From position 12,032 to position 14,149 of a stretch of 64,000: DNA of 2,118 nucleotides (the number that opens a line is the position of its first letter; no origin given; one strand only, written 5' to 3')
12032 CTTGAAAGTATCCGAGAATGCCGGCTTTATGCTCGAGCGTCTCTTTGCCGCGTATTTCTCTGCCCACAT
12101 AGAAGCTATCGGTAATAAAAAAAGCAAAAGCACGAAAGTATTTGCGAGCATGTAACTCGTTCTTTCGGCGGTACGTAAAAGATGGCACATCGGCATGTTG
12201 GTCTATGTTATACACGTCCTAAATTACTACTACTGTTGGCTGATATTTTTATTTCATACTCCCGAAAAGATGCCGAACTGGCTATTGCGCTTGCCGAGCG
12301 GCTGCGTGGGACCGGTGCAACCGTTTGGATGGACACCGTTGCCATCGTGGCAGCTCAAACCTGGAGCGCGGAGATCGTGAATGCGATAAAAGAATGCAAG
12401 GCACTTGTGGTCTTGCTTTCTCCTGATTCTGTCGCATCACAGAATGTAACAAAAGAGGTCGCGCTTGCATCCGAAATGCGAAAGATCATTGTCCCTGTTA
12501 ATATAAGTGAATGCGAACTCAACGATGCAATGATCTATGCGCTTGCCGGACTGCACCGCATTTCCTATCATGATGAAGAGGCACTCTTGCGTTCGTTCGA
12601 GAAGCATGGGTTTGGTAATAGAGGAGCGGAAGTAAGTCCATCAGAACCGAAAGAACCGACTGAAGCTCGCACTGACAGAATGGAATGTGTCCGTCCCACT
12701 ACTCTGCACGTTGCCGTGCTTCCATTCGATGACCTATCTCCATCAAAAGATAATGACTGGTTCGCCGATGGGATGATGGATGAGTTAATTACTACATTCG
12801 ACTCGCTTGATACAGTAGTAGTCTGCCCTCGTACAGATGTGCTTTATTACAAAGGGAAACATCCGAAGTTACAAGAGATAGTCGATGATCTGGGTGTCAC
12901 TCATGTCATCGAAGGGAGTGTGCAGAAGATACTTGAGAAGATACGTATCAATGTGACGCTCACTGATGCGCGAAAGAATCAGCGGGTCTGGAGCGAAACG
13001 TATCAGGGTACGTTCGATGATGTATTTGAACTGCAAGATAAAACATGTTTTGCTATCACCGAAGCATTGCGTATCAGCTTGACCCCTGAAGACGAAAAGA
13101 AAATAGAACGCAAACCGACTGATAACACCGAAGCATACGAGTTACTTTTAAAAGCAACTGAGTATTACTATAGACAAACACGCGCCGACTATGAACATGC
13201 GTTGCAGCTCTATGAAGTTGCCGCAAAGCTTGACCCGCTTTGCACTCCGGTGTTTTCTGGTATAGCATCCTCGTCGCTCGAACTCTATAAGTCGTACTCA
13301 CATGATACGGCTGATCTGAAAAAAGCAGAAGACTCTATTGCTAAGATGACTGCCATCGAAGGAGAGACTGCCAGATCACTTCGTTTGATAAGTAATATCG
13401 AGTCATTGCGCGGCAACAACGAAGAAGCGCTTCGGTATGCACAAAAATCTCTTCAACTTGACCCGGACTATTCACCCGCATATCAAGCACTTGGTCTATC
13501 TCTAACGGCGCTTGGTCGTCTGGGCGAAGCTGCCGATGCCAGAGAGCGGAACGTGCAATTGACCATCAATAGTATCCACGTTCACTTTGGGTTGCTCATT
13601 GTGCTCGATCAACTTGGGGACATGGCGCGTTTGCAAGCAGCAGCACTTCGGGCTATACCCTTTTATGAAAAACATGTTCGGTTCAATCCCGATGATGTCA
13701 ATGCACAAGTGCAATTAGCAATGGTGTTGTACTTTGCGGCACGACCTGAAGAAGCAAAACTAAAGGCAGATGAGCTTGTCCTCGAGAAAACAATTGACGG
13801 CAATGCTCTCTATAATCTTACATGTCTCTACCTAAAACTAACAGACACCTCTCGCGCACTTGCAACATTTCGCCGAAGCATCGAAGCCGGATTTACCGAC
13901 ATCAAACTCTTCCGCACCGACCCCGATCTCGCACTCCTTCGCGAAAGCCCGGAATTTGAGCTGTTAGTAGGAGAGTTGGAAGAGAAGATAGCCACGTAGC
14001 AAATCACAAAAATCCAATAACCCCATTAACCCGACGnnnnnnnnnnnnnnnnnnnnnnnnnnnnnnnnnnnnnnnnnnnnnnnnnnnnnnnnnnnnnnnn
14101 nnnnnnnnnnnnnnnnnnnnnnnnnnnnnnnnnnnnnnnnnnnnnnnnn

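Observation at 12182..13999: A stand-alone TIR-domain protein fused to a TolB-N-like module and TPR repeats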

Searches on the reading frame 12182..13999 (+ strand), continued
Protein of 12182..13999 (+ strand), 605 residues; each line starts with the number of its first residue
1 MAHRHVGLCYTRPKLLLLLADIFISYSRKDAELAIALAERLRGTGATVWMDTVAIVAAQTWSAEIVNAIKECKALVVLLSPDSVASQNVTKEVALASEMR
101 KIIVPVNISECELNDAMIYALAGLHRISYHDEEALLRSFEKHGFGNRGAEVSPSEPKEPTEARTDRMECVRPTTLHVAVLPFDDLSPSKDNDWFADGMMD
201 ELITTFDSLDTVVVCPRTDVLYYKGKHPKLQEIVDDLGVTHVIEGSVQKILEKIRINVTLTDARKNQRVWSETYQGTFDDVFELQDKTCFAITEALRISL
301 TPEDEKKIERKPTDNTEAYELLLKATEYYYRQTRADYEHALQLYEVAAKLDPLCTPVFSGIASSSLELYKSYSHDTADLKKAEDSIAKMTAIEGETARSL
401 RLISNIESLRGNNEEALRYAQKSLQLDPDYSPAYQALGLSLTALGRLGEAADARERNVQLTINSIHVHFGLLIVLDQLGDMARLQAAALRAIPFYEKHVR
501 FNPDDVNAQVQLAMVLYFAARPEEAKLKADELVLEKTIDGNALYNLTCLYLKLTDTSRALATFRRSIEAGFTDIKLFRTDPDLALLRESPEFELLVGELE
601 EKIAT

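Call 65: find_related_loci(query=A1, collection=viral_contigs, flank=8000)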
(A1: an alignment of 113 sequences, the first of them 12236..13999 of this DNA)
Query A1 (587 aa) in viral_contigs; peptide patterns used: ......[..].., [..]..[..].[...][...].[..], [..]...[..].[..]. (x = any residue, [..] = any of these).
106 stretches matched a pattern; 1 encode a relative of the query (tblastn E <= 1e-3); 1 distinct loci.
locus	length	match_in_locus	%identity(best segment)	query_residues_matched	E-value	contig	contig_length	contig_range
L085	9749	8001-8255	36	4-88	3e-9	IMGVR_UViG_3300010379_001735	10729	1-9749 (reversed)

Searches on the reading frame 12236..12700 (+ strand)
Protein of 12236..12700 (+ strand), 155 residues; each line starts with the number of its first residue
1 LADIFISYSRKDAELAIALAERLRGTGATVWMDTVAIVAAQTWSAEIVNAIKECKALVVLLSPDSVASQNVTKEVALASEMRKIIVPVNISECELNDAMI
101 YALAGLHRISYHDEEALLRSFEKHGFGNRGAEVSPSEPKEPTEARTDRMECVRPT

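Call 16: search_solved_structures(query=window:12236-12700:+, max_evalue=1, show_alignments=4)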
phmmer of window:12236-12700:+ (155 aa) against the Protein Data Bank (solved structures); distinct sequences matched with E-value up to 1: 15.
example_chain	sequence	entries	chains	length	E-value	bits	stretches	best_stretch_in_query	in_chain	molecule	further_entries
7uwg_A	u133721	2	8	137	0.0012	22.5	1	3-101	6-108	Molecular chaperone Tir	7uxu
8g83_A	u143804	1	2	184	0.0025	21.4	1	3-101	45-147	NAD(+) hydrolase AbTIR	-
8j7s_B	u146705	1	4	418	0.012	19.2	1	4-93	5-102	TIR domain-containing protein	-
8fex_A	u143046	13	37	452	0.014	19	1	4-93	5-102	TIR-APAZ | TIR domain-containing protein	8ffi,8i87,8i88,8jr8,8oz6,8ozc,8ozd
8sp0_A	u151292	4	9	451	0.014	19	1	4-93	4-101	TIR-APAZ | TIR domain-containing protein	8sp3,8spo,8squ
7uxr_A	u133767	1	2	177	0.02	18.5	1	3-88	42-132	TIR domain protein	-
3h16_A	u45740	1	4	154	0.045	17.4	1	3-64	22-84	TIR protein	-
6o0u_A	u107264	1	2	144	0.23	15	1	3-66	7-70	Sterile alpha and TIR motif-containing protein 1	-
6o0v_A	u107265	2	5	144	0.24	15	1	3-66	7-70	Sterile alpha and TIR motif-containing protein 1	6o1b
9tzw_A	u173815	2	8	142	0.24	15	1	3-66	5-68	NAD(+) hydrolase SARM1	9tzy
9mw1_B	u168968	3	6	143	0.25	15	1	3-66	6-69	NAD(+) hydrolase SARM1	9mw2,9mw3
10rb_A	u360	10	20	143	0.25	15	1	3-66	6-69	NAD(+) hydrolase SARM1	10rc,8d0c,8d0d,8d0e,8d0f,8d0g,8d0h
10ra_A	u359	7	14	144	0.25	14.9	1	3-66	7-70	Sterile alpha and TIR motif-containing protein 1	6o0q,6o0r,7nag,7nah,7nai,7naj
9hq0_A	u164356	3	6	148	0.28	14.8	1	3-66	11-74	NAD(+) hydrolase SARM1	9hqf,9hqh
9mud_K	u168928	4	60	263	0.37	14.4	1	3-75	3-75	Cat1 (CRISPR associated TIR 1) pentagonal filament | Cat1 (CRISPR associated TIR 1) pentagonal filament assembly | Cat1 (CRISPR-associated TIR 1)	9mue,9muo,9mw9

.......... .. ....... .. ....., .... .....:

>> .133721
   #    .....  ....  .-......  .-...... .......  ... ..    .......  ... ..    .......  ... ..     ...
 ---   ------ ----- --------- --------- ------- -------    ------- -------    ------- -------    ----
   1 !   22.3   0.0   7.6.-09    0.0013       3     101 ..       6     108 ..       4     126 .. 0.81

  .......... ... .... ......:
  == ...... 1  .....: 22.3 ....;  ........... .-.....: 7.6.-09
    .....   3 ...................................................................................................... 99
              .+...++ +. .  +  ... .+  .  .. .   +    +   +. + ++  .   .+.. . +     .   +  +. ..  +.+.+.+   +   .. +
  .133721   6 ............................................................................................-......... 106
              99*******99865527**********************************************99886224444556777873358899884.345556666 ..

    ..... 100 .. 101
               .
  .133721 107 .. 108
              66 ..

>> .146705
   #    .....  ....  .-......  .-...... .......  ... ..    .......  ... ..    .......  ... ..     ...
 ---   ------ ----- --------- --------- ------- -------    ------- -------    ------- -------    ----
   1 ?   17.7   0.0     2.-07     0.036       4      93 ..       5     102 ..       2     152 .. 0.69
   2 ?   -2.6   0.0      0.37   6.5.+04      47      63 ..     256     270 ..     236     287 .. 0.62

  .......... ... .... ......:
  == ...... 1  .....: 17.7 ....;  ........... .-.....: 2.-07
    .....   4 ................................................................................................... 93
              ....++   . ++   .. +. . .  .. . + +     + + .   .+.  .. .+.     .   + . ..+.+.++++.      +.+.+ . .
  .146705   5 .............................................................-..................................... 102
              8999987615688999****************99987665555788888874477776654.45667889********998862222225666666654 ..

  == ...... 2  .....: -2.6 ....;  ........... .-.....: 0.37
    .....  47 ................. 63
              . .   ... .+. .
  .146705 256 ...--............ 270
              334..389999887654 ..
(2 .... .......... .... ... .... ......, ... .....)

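Call 54: search_solved_structures(query=A4, max_evalue=0.01, show_alignments=5)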
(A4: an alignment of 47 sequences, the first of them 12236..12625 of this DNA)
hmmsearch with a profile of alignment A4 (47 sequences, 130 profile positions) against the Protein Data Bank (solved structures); distinct sequences matched with E-value up to 0.01: 56.
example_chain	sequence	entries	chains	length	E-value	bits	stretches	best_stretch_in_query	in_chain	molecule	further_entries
9mud_K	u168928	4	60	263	4e-10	43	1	1-104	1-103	Cat1 (CRISPR associated TIR 1) pentagonal filament | Cat1 (CRISPR associated TIR 1) pentagonal filament assembly | Cat1 (CRISPR-associated TIR 1)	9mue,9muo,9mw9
8p2l_A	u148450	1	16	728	2.9e-09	40.3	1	2-89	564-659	NAD(+) hydrolase SARM1,NAD(+) hydrolase tir-1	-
8p2m_A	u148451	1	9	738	3.4e-09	40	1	3-89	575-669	NAD(+) hydrolase tir-1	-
7uxr_A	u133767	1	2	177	6.9e-09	39.1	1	3-93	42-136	TIR domain protein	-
7uwg_A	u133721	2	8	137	9.4e-09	38.6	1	3-102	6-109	Molecular chaperone Tir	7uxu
9tzw_A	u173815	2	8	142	1.3e-08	38.1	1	2-89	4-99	NAD(+) hydrolase SARM1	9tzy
9mw1_B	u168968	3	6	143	1.4e-08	38.1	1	2-89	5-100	NAD(+) hydrolase SARM1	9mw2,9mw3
10rb_A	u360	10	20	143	1.4e-08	38.1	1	2-89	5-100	NAD(+) hydrolase SARM1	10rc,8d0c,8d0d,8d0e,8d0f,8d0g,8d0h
6o0u_A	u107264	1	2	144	1.4e-08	38.1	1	2-89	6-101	Sterile alpha and TIR motif-containing protein 1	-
10ra_A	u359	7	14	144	1.4e-08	38.1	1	2-89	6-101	Sterile alpha and TIR motif-containing protein 1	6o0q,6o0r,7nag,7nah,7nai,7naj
9hq0_A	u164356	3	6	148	1.5e-08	37.9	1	2-89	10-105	NAD(+) hydrolase SARM1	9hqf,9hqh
6o0v_A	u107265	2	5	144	1.7e-08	37.8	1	2-89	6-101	Sterile alpha and TIR motif-containing protein 1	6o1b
8g83_A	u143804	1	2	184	2e-08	37.6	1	3-103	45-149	NAD(+) hydrolase AbTIR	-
3h16_A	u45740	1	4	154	1.7e-07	34.6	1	3-88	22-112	TIR protein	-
6wpk_A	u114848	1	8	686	2.6e-07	33.9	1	2-89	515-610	NAD(+) hydrolase SARM1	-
9m0n_A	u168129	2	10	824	0.00047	23.4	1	2-78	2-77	Tetratricopeptide repeat protein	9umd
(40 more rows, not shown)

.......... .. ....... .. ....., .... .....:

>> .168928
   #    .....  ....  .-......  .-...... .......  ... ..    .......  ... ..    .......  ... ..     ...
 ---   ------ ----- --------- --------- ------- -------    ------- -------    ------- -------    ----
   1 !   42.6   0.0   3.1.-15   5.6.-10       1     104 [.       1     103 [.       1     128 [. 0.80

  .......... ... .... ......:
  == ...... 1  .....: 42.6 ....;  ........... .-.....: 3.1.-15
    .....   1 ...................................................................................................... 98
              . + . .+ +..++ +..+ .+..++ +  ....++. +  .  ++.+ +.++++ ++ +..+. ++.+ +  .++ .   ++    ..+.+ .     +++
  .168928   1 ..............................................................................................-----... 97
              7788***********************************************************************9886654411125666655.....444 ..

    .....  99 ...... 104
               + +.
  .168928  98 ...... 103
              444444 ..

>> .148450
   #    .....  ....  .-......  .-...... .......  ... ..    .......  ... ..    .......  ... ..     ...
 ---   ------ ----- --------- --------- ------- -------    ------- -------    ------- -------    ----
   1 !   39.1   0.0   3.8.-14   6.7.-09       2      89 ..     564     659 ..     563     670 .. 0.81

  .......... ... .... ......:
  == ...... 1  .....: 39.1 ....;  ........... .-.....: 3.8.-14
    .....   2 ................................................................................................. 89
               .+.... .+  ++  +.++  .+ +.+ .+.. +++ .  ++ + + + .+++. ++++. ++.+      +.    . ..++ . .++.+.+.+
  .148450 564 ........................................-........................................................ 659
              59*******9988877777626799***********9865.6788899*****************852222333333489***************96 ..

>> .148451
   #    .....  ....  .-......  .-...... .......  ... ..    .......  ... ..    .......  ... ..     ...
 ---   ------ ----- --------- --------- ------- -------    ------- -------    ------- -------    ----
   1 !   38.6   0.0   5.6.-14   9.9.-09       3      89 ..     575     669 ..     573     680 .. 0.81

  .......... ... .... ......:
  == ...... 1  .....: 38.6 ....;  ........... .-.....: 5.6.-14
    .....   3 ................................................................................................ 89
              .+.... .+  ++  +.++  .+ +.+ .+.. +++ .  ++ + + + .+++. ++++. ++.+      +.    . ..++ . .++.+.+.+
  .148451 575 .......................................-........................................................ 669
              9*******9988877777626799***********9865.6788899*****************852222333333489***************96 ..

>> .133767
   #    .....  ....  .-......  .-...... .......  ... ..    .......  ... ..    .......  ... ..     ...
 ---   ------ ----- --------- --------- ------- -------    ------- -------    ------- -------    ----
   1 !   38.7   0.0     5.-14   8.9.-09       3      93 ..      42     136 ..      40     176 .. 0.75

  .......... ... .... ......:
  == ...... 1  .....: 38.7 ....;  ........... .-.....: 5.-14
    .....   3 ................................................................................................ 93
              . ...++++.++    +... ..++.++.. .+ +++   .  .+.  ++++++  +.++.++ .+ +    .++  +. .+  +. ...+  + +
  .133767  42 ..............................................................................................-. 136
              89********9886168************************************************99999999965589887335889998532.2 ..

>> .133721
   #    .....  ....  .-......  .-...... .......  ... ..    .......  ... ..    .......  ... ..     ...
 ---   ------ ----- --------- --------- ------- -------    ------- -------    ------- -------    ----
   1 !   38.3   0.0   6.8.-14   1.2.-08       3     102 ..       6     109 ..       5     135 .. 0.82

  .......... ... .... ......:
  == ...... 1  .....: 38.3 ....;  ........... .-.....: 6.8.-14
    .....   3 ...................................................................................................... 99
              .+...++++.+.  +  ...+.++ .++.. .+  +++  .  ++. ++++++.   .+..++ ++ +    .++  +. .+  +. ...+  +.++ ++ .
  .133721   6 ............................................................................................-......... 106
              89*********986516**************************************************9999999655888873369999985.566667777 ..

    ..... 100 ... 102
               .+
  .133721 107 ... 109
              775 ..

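Call 89: search_dna_similar(query=window:12236-12640:+, collection=plasmids, mode=protein, max_rows=25, max_evalue=0.001)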
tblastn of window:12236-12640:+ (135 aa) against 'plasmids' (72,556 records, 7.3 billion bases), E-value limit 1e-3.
Records with a match: 6; places in all: 7; records where one place covers at least 80% of the query: 0.
Best place of each record, by identity: <60% 6.
By first word of the organism name: Chondrinema 1; Bernardetia 1; Tolypothrix 1; Acidovorax 1; Candidatus 1; Pseudomonas 1.
By predicted mobility (MOB-suite, as given by PLSDB): non-mobilizable 3; mobilizable 2; conjugative 1.
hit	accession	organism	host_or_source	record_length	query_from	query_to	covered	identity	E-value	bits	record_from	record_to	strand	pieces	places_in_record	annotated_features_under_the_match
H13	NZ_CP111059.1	Chondrinema litorale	Seaweed,red alga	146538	3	88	64%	39.5%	2e-9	61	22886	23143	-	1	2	TIR domain-containing protein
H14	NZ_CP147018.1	Bernardetia sp. Wsw4-3y2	Red alga,Red algae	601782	3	88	64%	37.2%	3e-8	58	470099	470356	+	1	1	TIR domain-containing protein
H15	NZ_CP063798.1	Tolypothrix sp. PCC 7712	Soil sample,soil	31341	1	88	65%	35.2%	1e-6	53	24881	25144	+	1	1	TIR domain-containing protein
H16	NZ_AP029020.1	Acidovorax sp. DW039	Lemna minor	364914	4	90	64%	35.2%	2e-4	47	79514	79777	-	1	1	toll/interleukin-1 receptor domain-containing protein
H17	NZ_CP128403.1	Candidatus Chlorohelix allophototropha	Single colony of Candidatus Chlorohelix ...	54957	1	104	77%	28.6%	5e-4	45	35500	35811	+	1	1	SUMF1/EgtB/PvdO family nonheme iron enzyme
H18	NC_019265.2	Pseudomonas savastanoi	olive knot (Olea europaea)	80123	4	95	68%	30.7%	6e-4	45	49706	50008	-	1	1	toll/interleukin-1 receptor domain-containing protein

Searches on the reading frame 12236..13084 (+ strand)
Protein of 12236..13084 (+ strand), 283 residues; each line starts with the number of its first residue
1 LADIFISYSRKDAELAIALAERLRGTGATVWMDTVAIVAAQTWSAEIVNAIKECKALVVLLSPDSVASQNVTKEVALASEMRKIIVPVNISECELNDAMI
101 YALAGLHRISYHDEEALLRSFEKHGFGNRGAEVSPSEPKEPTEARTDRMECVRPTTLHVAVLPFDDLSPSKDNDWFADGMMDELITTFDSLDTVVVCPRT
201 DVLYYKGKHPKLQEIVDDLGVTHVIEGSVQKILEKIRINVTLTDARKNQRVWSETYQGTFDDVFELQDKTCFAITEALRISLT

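Call 73: predict_structure(alignment_id=A5)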
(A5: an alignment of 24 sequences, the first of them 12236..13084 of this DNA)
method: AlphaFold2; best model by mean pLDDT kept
length: 283 residues; sequences in the alignment: 24
mean_pLDDT: 87.3   pTM: 0.48
mean pLDDT of the five models: 87.3, 87.2, 86.0, 85.6, 84.6
residues with pLDDT >= 90: 200; 70-90: 47; 50-70: 11; < 50: 25
segments of 3 or more residues with pLDDT < 50: 37-40, 132-152
pLDDT, mean of each block of 10 residues (from residue 1): 92 95 91 66 80 96 96 97 97 96 96 92 79 45 42 73 97 95 93 92 94 95 96 96 93 94 90 82 70
secondary structure, 60 per line:
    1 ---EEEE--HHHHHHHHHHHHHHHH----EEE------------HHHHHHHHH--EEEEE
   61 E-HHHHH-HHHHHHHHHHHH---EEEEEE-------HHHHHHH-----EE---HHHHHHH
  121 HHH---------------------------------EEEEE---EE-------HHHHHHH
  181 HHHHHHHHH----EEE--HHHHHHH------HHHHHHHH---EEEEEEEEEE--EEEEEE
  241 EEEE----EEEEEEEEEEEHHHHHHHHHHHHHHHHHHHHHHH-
elements in order: E4-7 H10-25 E30-32 H45-53 E56-61 H63-67 H69-80 E84-89 H97-103 H114-123 E157-161 H174-189 E194-196 H199-205 H212-219 E223-232 E235-244 E249-259 H260-282

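Call 103: search_protein_representatives(protein=window:12236-13084:+)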
Query: 283 residues. Proteins with E-value up to 0.001 (for the whole library): 92401; up to 1e-10: 34584; up to 1e-30: 410. The best 150 are listed.
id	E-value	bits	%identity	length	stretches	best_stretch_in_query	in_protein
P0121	8.7e-114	396.0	31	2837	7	158-273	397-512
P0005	2.3e-92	325.8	60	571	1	1-283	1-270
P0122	1.9e-91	322.8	44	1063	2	1-283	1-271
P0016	4.5e-86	305.2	55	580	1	1-283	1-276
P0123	2.0e-81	290.0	29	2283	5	156-282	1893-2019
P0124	5.1e-79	282.1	53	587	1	2-283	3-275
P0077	1.9e-77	276.9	51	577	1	1-283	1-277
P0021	1.7e-75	270.5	51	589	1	1-282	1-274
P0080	2.1e-75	270.2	50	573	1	1-283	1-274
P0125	2.6e-75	269.9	53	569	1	1-282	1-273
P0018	3.6e-71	256.3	49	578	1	1-283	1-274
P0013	1.0e-68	248.3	48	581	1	1-283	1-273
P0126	5.6e-68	245.9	37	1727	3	149-283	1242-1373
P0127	6.4e-68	245.7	30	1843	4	158-282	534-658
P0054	1.4e-67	244.6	46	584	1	1-283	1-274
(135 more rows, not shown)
